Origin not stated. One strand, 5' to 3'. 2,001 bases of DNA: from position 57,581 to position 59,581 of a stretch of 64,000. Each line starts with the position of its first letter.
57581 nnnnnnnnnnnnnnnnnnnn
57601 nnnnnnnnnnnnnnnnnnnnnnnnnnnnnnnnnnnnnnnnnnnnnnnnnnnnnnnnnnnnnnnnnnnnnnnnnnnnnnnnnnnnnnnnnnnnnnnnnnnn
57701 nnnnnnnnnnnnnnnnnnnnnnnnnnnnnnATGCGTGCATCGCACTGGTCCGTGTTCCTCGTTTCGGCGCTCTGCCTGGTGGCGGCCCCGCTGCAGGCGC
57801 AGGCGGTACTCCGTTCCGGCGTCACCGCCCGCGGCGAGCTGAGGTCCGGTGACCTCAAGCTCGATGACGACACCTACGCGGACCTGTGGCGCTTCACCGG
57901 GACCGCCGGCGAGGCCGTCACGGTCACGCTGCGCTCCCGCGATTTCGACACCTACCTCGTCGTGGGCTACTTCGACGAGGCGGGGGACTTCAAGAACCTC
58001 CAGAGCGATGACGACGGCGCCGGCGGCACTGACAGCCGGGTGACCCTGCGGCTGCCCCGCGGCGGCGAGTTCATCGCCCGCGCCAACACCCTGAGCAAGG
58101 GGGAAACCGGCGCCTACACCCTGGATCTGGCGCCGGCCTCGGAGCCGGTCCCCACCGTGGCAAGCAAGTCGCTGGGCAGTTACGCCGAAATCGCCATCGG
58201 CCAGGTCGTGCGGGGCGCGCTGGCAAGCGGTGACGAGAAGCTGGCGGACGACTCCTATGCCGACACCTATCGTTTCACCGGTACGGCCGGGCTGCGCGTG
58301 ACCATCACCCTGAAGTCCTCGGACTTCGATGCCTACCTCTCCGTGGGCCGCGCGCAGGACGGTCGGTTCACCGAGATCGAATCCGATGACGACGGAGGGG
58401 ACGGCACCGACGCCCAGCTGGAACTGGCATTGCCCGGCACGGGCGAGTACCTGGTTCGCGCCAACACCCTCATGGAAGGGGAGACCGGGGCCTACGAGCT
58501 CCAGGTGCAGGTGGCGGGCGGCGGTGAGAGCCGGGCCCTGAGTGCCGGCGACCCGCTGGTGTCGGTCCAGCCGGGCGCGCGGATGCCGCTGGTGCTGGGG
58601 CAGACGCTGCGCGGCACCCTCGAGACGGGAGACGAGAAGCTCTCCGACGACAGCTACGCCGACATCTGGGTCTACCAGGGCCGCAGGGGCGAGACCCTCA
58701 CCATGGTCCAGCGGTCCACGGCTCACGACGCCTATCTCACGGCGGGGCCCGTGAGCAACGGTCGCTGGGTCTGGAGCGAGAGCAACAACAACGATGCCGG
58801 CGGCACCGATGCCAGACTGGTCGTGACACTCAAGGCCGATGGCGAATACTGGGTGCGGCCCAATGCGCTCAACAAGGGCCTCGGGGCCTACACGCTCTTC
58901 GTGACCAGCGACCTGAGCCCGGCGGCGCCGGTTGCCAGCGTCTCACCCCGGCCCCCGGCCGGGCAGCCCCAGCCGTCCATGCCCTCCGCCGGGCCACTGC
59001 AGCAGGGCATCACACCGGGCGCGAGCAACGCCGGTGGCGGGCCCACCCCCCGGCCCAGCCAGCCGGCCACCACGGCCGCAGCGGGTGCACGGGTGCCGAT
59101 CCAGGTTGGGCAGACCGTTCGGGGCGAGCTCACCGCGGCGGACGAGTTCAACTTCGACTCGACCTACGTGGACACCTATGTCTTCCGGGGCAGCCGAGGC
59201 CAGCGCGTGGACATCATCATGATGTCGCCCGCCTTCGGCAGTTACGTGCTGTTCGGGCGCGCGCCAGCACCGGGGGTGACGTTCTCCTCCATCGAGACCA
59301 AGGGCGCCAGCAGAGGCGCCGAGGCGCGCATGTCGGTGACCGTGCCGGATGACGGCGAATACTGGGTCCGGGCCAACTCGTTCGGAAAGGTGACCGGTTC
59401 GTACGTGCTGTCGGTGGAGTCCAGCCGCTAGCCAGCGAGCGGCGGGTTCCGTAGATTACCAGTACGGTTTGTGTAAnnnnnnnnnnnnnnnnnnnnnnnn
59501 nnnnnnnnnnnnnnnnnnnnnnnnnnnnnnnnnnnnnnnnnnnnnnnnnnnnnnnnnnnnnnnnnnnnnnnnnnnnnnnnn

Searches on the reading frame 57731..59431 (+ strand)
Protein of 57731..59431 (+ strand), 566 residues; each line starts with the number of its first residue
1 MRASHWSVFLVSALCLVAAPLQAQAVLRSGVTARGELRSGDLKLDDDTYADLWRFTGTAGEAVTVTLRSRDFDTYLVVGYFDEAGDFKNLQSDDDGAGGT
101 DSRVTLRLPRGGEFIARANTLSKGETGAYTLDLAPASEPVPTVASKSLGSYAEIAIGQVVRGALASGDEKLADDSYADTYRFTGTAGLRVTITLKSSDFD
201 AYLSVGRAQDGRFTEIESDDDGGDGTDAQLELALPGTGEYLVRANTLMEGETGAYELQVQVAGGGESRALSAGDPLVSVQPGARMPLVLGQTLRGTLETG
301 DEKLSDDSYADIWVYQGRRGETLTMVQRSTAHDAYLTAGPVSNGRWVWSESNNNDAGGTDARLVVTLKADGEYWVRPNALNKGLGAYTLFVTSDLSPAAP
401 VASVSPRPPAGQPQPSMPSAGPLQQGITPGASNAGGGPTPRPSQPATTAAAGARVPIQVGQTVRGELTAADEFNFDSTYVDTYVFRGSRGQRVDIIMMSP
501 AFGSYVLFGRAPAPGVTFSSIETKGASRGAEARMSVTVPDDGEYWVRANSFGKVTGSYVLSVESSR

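Call 50: search_protein_families(library=pfam, proteins=[window:57731-59431:+], max_evalue=0.00001)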
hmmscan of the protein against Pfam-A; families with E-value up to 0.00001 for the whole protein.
window:57731-59431:+ (566 aa): 1 family
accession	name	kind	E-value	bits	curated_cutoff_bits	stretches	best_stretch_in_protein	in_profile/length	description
PF04151.21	PPC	-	1.3e-12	48.8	25.9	0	177-244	2-68/70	Bacterial pre-peptidase C-terminal domain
